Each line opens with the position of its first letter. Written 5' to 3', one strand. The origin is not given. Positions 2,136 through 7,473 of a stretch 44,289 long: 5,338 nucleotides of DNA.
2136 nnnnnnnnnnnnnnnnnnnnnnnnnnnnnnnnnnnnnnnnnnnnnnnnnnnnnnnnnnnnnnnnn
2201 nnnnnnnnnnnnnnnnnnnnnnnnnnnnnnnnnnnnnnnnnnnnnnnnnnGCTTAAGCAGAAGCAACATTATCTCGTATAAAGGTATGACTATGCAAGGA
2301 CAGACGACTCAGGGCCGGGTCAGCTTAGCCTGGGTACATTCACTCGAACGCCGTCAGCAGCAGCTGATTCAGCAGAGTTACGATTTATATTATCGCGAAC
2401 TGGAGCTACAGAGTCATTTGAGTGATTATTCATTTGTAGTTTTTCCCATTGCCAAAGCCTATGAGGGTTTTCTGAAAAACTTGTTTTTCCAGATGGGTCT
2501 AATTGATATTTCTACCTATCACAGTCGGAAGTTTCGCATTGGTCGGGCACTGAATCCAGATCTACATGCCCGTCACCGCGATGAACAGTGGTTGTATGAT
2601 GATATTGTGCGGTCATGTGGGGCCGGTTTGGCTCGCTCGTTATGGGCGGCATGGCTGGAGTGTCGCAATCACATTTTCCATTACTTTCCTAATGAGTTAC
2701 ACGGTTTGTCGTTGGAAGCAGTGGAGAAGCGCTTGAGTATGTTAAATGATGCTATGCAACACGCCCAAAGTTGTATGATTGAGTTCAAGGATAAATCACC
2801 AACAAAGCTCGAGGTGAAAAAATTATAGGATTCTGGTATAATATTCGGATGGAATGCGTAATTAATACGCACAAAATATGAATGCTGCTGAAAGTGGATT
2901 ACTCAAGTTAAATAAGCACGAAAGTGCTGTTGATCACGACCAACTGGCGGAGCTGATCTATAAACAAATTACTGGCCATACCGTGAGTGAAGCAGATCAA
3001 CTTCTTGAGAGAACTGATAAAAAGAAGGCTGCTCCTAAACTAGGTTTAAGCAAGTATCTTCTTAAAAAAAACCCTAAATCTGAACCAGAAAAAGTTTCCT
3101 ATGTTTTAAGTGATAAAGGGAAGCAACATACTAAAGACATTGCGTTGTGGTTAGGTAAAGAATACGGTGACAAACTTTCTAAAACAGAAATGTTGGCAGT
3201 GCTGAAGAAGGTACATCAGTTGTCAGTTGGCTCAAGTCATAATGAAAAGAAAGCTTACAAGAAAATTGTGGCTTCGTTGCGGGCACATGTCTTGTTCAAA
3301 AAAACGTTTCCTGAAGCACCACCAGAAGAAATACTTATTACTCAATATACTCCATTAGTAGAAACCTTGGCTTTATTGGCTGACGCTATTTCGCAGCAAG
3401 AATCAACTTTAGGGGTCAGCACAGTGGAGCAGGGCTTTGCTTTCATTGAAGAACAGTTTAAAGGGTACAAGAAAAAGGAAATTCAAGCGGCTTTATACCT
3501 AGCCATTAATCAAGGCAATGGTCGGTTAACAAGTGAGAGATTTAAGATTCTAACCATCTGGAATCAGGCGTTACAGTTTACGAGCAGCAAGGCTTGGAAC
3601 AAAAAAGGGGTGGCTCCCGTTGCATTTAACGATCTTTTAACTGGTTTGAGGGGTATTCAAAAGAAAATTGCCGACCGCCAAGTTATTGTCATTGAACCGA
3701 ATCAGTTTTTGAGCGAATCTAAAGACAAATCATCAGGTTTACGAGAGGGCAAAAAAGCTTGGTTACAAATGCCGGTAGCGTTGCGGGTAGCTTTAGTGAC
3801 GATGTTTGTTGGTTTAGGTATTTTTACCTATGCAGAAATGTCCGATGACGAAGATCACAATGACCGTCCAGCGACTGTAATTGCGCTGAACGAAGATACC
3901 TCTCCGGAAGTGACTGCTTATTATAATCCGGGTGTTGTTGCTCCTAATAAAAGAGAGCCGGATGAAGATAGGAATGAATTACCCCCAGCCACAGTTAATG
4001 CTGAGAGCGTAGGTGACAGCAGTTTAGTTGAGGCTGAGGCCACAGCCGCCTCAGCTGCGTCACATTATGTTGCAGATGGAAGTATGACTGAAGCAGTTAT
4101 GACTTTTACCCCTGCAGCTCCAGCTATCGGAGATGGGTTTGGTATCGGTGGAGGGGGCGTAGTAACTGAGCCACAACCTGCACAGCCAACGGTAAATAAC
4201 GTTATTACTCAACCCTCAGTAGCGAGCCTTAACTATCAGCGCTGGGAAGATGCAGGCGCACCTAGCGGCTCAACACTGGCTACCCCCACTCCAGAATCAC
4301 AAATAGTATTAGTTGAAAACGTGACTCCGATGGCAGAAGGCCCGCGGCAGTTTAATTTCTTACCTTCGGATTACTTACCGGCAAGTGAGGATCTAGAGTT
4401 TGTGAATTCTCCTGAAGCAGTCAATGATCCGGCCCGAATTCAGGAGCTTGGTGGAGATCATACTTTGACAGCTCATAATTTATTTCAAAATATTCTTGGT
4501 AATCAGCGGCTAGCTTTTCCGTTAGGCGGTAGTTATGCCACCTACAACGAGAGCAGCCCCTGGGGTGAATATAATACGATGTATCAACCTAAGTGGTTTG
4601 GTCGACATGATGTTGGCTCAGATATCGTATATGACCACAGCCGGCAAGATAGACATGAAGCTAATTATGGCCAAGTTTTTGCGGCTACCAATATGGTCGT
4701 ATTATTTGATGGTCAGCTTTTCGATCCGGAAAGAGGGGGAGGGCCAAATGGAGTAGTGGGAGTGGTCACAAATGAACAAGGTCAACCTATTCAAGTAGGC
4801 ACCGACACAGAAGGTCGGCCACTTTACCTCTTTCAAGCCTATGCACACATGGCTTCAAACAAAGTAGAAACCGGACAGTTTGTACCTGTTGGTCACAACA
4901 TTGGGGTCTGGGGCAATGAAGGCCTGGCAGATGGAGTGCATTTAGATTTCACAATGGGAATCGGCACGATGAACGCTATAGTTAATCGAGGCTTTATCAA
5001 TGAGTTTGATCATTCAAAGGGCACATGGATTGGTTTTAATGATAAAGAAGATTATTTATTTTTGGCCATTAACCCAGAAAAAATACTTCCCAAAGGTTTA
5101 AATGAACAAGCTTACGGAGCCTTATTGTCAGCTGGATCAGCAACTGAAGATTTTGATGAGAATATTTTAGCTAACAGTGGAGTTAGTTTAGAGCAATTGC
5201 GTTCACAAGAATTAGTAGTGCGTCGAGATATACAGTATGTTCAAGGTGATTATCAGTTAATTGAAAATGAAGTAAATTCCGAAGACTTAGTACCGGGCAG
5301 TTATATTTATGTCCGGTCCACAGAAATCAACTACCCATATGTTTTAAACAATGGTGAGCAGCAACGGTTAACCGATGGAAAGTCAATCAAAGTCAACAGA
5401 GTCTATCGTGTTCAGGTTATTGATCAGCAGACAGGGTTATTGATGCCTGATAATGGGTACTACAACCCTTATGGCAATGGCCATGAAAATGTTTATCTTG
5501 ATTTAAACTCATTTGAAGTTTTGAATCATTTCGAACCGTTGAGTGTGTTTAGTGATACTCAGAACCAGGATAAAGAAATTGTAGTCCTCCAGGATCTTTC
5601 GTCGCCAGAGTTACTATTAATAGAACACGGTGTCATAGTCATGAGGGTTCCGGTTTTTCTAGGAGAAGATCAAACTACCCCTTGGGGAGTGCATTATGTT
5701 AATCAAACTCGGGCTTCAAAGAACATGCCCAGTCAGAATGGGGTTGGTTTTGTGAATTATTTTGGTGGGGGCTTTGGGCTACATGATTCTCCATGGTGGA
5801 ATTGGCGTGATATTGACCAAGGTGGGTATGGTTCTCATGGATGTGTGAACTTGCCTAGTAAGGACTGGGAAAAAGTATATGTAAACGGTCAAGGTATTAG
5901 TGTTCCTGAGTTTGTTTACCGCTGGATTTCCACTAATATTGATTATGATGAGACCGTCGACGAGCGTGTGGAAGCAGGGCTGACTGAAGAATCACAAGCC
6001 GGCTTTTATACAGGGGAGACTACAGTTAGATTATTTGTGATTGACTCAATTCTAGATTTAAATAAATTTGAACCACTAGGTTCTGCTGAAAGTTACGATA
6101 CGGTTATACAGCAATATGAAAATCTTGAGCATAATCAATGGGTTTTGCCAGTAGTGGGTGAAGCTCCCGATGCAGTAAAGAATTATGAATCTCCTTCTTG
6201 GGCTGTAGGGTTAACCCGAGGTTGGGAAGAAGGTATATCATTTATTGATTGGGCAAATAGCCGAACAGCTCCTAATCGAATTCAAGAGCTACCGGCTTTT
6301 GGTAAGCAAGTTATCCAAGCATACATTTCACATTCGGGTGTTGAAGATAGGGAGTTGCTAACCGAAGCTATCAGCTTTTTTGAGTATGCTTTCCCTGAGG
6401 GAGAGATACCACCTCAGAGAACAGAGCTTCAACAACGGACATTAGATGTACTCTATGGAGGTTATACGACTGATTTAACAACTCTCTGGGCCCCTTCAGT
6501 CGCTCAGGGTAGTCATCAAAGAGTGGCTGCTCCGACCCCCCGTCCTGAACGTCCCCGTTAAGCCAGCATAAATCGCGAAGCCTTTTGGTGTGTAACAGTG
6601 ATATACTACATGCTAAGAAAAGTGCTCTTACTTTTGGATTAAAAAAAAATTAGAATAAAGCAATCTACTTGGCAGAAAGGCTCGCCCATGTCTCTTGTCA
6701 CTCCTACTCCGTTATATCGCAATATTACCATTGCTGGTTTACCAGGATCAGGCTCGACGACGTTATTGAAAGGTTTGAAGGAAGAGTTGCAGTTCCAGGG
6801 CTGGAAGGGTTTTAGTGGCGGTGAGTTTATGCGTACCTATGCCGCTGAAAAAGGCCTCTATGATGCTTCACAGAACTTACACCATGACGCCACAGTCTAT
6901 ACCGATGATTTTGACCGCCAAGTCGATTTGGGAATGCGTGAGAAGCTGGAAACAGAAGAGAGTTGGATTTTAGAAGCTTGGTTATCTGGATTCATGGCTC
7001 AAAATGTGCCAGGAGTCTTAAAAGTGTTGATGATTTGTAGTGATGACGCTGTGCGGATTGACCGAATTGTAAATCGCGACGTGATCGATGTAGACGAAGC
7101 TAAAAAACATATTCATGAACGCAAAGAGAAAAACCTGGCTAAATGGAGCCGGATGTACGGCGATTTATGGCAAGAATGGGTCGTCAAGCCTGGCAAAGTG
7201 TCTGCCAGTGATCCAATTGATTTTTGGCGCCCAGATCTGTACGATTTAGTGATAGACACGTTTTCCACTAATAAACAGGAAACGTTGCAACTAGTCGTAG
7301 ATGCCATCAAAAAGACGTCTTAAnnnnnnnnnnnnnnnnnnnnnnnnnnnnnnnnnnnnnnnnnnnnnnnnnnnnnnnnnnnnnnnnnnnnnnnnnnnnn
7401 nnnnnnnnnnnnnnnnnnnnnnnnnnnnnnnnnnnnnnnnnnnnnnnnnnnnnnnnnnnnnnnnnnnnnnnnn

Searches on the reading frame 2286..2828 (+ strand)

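Call 10: search_protein_families(library=pfam, proteins=[window:2286-2828:+], max_evalue=0.01)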
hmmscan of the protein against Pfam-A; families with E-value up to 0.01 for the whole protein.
window:2286-2828:+ (180 aa): 2 families
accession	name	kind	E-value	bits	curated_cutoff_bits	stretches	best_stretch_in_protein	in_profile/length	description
PF18869.6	HEPN_RnaseLS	-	0.0001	23.1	29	1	41-73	21-53/124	RnaseLS-like HEPN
PF19034.5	RnlA-toxin_DBD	-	0.003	18.3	27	1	42-71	38-67/125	RNase LS, bacterial toxin DBD domain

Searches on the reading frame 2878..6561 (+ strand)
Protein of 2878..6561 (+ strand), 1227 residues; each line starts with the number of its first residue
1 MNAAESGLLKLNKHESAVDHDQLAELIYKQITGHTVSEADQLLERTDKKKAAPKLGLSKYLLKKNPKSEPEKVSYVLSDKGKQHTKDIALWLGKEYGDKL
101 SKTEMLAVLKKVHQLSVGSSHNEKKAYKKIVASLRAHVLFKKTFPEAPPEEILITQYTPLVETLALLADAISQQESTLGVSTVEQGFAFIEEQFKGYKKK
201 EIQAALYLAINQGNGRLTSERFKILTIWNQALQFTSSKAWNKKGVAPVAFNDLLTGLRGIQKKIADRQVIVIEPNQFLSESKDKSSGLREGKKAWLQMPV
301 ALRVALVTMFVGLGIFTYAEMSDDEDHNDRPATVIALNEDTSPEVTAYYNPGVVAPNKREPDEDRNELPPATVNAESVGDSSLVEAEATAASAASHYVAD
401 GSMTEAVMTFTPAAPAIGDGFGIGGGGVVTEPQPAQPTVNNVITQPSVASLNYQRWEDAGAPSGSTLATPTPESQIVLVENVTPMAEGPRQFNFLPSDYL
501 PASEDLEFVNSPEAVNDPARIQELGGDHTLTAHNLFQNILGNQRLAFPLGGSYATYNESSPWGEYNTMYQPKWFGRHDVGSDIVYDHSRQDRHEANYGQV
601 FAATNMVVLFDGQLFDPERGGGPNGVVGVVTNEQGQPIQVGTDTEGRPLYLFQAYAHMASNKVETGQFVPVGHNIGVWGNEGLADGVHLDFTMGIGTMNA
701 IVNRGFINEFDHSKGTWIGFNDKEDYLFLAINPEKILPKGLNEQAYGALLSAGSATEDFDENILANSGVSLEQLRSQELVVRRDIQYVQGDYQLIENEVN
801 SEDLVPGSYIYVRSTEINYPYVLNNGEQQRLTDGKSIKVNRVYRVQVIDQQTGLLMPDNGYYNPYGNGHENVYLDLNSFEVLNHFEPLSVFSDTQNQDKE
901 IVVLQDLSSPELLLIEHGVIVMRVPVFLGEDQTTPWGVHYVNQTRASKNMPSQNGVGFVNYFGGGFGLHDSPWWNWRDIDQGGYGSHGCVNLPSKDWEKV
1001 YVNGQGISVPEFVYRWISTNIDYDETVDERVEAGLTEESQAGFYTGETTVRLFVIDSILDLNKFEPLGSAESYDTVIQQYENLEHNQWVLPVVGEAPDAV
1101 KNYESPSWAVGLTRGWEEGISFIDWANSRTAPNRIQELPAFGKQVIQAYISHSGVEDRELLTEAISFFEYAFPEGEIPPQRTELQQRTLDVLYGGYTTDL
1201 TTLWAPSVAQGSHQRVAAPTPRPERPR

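Call 10: search_protein_families(library=pfam, proteins=[window:2878-6561:+], max_evalue=0.01)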
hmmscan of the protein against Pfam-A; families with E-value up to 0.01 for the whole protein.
window:2878-6561:+ (1227 aa): 2 families
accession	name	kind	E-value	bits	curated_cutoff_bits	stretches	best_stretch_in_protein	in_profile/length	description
PF03734.19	YkuD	-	6.1e-13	50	23.4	1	903-1001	4-135/146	L,D-transpeptidase catalytic domain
PF01551.29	Peptidase_M23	-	5.2e-06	27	28.7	1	651-693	45-87/96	Peptidase family M23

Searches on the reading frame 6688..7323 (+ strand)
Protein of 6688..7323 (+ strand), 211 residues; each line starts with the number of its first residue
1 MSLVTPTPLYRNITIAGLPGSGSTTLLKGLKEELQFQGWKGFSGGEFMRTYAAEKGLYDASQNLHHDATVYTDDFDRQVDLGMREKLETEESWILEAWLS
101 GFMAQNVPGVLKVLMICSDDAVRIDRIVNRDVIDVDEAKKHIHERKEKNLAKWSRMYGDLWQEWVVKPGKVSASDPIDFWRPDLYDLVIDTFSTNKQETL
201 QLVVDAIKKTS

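Call 10: search_protein_families(library=pfam, proteins=[window:6688-7323:+], max_evalue=0.01)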
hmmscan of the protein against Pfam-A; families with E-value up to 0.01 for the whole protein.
window:6688-7323:+ (211 aa): 3 families
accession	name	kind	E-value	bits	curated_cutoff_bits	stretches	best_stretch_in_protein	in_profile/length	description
PF13238.12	AAA_18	-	2.5e-10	41.4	29.4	1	13-137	1-118/128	AAA domain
PF13207.12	AAA_17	-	1.4e-08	35.6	27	1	17-111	2-93/136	AAA domain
PF13189.12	Cytidylate_kin2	-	2.4e-08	34.8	28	1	12-191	1-174/176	Cytidylate kinase-like family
